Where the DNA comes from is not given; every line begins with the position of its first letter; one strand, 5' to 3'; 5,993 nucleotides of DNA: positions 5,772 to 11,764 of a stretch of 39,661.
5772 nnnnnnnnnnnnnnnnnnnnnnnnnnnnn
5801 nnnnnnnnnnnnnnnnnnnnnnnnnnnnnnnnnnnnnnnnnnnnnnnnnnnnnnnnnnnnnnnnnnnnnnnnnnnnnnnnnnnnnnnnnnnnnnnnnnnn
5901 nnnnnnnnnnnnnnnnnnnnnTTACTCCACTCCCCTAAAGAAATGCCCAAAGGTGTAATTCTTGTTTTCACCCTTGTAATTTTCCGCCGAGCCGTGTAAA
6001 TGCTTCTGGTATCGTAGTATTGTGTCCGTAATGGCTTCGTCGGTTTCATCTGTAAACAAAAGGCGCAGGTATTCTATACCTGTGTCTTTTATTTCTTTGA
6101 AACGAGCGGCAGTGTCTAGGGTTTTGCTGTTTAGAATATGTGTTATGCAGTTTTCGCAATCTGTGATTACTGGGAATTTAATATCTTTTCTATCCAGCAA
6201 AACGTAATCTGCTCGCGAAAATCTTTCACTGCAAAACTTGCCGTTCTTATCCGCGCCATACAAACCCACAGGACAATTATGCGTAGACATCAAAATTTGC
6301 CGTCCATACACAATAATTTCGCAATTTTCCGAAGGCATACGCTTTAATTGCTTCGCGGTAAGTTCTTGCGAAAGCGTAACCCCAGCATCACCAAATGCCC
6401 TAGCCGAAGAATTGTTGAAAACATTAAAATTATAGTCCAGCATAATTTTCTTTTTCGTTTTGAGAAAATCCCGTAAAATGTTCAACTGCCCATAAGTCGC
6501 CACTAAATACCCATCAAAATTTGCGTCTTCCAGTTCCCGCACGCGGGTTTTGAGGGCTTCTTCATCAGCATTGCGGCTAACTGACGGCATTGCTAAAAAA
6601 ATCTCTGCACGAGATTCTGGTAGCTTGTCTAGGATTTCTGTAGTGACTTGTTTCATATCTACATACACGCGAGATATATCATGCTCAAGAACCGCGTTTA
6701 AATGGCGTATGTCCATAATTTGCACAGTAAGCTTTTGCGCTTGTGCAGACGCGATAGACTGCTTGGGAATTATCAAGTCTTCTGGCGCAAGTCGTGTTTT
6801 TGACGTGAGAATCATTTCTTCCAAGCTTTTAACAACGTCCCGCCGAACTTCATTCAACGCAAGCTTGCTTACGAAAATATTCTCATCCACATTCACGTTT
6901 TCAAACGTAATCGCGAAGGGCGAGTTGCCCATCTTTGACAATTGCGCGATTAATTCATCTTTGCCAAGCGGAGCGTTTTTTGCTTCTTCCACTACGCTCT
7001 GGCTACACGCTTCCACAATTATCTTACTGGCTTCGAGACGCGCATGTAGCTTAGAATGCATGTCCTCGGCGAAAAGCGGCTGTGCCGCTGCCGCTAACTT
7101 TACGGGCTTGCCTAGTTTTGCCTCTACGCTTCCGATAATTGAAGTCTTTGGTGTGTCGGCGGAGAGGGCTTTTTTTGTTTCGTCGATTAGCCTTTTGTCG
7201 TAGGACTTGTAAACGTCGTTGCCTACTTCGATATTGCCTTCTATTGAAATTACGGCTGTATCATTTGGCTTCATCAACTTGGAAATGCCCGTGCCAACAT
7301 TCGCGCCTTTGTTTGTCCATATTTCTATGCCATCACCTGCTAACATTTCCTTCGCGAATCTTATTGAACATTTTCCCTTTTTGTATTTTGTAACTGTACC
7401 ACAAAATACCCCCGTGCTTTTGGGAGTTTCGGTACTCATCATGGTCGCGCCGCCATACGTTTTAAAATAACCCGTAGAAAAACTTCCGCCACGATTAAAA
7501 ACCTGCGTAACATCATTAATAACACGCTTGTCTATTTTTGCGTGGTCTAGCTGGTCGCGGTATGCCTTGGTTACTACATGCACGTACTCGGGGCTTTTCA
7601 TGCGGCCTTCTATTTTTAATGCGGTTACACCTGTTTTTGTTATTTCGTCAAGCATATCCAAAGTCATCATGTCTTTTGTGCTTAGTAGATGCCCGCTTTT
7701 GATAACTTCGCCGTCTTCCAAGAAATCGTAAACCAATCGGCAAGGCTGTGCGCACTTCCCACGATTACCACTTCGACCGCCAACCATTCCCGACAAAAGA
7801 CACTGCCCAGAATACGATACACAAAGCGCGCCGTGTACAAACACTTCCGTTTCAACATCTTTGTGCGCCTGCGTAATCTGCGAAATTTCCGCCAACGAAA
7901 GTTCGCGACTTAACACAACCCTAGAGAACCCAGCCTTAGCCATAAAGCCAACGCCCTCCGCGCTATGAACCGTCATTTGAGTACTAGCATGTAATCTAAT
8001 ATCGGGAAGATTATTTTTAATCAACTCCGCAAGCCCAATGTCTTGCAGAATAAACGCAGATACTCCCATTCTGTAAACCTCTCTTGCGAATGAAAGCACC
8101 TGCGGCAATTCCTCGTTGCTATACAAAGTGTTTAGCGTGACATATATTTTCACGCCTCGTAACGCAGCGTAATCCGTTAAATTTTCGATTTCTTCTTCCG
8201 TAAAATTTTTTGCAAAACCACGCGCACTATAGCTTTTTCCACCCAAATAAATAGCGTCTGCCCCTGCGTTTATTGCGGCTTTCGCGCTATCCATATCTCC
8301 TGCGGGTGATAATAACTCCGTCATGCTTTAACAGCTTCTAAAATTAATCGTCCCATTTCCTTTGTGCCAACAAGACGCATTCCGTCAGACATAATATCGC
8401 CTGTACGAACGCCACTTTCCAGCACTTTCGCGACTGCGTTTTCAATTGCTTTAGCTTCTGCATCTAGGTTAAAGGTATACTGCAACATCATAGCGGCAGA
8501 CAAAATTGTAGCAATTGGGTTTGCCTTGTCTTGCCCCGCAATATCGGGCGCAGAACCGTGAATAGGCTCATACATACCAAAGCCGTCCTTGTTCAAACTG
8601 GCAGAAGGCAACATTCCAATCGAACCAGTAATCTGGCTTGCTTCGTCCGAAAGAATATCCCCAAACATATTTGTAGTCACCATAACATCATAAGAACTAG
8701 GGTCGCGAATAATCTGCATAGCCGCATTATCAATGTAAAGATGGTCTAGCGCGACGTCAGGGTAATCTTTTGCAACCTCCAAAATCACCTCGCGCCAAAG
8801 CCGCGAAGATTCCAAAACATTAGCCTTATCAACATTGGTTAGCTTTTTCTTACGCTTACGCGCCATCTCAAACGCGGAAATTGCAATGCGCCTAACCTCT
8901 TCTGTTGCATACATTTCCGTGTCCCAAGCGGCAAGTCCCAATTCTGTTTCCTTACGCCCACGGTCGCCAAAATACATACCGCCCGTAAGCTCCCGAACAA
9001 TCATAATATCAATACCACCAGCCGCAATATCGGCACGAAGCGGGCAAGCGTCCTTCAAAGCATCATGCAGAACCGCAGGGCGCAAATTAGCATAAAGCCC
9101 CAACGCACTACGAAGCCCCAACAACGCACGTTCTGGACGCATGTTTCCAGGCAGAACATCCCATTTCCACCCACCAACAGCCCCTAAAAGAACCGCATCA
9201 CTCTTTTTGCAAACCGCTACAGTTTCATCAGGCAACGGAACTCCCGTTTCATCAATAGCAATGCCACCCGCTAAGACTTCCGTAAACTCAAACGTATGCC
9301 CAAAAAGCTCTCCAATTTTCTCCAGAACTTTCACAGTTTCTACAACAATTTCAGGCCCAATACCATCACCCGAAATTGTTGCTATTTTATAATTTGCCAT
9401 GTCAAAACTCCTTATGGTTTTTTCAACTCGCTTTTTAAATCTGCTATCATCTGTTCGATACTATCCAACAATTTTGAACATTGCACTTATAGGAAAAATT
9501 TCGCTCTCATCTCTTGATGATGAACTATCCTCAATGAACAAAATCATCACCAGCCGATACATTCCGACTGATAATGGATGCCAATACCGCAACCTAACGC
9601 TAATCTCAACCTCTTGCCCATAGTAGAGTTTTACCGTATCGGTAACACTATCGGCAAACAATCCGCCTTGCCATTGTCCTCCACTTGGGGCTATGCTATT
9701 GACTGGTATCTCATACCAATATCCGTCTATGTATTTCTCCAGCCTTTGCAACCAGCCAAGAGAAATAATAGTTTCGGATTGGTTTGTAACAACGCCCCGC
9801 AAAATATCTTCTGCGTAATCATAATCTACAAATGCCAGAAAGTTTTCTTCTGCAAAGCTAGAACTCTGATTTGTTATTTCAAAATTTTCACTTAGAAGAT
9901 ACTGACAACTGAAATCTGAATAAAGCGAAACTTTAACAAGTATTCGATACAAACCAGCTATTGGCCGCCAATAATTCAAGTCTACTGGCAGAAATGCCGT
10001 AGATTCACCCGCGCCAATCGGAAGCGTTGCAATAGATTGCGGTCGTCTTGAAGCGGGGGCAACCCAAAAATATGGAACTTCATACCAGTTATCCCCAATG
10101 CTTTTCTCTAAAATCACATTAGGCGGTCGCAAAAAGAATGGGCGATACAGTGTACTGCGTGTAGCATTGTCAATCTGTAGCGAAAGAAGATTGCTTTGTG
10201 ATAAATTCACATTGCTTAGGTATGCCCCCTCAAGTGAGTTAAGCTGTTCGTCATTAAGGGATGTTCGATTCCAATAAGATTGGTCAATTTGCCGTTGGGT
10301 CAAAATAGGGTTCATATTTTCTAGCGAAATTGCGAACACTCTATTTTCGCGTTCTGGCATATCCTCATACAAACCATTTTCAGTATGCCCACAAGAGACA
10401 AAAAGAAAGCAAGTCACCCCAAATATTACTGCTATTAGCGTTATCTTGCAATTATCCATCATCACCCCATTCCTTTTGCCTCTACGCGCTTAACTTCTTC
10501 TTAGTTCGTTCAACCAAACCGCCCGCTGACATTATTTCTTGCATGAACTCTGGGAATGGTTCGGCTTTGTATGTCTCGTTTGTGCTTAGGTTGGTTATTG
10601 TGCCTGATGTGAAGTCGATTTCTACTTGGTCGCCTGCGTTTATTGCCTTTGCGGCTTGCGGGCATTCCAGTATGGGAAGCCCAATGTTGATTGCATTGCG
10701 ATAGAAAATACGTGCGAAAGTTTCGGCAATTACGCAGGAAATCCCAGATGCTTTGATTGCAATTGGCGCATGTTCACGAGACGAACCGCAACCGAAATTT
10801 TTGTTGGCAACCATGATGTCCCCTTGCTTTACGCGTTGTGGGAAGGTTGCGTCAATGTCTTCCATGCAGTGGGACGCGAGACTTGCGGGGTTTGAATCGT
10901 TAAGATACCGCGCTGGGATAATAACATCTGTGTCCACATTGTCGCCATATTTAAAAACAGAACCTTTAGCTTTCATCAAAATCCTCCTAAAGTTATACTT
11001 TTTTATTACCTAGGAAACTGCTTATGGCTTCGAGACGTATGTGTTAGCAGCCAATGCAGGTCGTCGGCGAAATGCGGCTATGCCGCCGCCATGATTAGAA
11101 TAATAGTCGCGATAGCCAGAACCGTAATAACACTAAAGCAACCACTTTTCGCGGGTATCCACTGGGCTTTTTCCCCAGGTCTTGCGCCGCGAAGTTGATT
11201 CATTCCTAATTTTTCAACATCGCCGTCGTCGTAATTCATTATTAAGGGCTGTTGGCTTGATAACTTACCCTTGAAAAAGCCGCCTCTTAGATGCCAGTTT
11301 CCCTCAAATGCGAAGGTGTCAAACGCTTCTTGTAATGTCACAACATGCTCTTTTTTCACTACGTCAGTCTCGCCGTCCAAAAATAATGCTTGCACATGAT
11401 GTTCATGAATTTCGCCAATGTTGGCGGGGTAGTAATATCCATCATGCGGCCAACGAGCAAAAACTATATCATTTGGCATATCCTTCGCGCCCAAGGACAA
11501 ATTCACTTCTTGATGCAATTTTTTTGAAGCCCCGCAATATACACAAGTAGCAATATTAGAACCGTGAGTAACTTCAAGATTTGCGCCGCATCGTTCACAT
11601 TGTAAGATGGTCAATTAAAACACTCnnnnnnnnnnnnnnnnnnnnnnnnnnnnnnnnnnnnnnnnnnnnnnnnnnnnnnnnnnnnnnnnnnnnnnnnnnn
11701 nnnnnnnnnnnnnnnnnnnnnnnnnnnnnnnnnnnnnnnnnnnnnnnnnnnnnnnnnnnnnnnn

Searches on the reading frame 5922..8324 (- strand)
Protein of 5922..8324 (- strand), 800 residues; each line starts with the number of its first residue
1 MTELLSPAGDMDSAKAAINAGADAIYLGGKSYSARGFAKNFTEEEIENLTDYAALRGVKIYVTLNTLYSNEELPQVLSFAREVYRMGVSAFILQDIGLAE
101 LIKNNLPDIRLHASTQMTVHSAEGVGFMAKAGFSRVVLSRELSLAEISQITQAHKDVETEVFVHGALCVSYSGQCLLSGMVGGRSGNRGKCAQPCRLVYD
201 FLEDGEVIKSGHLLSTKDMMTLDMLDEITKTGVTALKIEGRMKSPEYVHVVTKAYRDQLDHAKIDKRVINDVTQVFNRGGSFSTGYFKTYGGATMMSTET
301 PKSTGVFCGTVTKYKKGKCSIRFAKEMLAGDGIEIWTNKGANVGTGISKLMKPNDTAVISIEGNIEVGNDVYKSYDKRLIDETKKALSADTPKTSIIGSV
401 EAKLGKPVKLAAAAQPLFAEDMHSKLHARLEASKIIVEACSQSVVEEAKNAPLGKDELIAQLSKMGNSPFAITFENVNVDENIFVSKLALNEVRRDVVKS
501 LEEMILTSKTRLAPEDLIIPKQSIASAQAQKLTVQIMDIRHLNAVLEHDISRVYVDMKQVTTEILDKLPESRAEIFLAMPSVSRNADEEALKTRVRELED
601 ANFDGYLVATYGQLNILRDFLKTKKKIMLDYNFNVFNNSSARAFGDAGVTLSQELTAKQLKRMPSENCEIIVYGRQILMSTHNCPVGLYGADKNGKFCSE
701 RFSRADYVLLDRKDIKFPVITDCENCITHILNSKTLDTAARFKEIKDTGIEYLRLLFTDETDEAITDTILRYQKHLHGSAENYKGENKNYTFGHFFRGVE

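Call 13: search_protein_families(library=pfam, proteins=[window:5922-8324:-])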
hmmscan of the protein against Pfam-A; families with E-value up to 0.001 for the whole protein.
window:5922-8324:- (800 aa): 2 families
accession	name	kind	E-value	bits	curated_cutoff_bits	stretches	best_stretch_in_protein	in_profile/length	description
PF01136.24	Peptidase_U32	-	1e-86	290.5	22.4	2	75-288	3-228/233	Peptidase family U32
PF12392.13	DUF3656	-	3e-19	70.1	22.1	1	371-505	1-108/109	Collagenase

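Call 84: find_homologous_proteins(query=window:5922-8324:-, max_evalue=1e-80)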
Query window:5922-8324:- (800 aa): 6515 proteins with E <= 1e-80 among 8000 candidates; the best 120 are listed.
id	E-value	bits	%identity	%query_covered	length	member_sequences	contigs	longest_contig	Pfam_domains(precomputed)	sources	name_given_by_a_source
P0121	0.0e+0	1783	100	100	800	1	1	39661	PF01136.26,PF12392.14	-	-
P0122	0.0e+0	1147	65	100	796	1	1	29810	PF01136.26,PF12392.14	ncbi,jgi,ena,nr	ncbi:MAG: U32 family peptidase [Defluviitaleaceae bacterium]|nr:U32 family peptidase [Defluviitaleac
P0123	0.0e+0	1098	63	100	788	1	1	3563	PF01136.26,PF12392.14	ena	-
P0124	0.0e+0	1080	63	100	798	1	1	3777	PF01136.26,PF12392.14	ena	-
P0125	0.0e+0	1073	62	100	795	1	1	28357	PF01136.26,PF12392.14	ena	-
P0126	0.0e+0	1070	61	100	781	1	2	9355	PF01136.26,PF12392.14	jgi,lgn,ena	-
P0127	0.0e+0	1068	62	100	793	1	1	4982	PF01136.26,PF12392.14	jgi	-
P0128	0.0e+0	1049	60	100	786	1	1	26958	PF01136.26,PF12392.14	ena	-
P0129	0.0e+0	1031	60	100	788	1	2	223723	PF01136.26,PF12392.14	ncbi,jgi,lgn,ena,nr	ncbi:MAG: U32 family peptidase [Defluviitaleaceae bacterium]|nr:U32 family peptidase [Defluviitaleac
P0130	9.8e-291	985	58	99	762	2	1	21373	PF01136.26,PF12392.14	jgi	-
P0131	2.9e-286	970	58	100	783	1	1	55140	PF01136.26,PF12392.14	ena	-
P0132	3.5e-262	890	53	100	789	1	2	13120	PF01136.26,PF12392.14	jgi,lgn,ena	-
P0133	5.5e-256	870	54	100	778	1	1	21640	PF01136.26,PF12392.14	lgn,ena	-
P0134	4.6e-251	854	52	100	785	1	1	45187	PF01136.26,PF12392.14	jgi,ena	-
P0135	1.5e-249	849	52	100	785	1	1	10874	PF01136.26,PF12392.14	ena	-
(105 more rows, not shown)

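Call 93: find_encoding_contigs(protein=P0122, flank=10000, max_places=1)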
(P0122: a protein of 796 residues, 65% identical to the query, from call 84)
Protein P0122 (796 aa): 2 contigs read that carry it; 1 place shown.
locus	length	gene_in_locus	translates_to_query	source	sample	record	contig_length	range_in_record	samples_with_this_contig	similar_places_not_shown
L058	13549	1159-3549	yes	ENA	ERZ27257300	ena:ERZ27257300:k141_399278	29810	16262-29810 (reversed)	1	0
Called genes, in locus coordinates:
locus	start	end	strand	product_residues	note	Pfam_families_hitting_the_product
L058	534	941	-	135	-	PF00565:SNase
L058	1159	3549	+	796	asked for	PF01136:Peptidase_U32, PF12392:DUF3656, PF01136:Peptidase_U32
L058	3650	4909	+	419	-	PF00275:EPSP_synthase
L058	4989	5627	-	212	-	PF00117:GATase (weak)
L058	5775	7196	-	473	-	PF02554:CstA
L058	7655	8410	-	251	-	PF00072:Response_reg, PF04397:LytTR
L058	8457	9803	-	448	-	PF02518:HATPase_c (weak), PF14501:HATPase_c_5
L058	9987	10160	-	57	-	-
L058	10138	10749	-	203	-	PF04647:AgrB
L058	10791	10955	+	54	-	-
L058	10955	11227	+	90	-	-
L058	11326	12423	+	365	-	PF00850:Hist_deacetyl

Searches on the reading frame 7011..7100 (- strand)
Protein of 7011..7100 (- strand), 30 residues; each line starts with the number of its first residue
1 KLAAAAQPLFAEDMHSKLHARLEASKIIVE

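Call 50: search_protein_representatives(protein=window:7011-7100:-)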
Query: 30 residues. Proteins with E-value up to 0.001 (for the whole library): 0; up to 1e-10: 0; up to 1e-30: 0. The best 0 are listed.

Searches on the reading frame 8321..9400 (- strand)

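Call 23: search_protein_families(library=pfam, proteins=[window:8321-9400:-])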
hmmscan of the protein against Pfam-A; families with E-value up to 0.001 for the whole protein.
window:8321-9400:- (359 aa): 1 family
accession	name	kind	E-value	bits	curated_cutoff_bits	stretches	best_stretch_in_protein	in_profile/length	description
PF00180.25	Iso_dh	-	1.6e-140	468.7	27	1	5-352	1-347/348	Isocitrate/isopropylmalate dehydrogenase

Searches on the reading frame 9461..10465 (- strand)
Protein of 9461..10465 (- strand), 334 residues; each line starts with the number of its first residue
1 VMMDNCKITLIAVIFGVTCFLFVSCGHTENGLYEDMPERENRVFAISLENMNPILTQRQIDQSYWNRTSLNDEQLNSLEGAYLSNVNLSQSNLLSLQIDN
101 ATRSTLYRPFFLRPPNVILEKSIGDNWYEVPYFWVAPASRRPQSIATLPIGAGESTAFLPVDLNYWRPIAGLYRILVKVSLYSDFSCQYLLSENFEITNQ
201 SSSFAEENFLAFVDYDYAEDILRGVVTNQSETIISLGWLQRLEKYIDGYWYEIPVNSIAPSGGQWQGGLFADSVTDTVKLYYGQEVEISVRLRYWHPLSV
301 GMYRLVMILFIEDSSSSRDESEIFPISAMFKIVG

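Call 23: search_protein_families(library=pfam, proteins=[window:9461-10465:-])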
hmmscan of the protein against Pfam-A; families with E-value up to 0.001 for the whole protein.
window:9461-10465:- (334 aa): 1 family
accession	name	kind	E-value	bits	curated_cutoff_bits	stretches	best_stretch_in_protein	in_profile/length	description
PF20251.4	Big_14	-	2.8e-10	40.5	27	1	219-309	18-94/104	Bacterial Ig-like domain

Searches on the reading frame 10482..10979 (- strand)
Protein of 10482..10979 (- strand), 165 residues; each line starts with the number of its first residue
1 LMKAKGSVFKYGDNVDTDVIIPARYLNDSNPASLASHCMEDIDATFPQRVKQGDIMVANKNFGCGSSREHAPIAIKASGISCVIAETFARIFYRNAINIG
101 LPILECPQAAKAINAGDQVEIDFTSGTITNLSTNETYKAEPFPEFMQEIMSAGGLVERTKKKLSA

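Call 13: search_protein_families(library=pfam, proteins=[window:10482-10979:-])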
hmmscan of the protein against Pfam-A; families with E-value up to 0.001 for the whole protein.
window:10482-10979:- (165 aa): 1 family
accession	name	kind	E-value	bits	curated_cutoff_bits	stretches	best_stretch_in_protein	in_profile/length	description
PF00694.25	Aconitase_C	-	2.8e-20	73.4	22.8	1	40-106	61-128/131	Aconitase C-terminal domain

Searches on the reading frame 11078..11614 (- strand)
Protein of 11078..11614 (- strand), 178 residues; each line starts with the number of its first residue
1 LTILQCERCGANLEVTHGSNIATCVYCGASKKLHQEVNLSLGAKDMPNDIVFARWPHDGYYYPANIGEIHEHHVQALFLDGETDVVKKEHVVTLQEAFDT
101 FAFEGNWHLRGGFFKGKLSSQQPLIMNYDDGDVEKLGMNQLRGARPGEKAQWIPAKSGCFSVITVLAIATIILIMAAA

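Call 13: search_protein_families(library=pfam, proteins=[window:11078-11614:-])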
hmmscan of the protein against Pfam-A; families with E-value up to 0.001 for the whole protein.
window:11078-11614:- (178 aa): 3 families
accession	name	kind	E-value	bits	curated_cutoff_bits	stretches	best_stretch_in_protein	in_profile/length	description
PF18115.7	Tudor_3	-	3.9e-06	27.1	25.8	1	50-91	4-49/52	DNA repair protein Crb2 Tudor domain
PF21344.3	Zn_ribbon_LysW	-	8.4e-05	22.6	27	0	3-17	21-35/46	Alpha-aminoadipate carrier protein LysW-like, globular domain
PF15057.12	DUF4537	-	0.00065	20.2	27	0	49-97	2-51/120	Domain of unknown function (DUF4537)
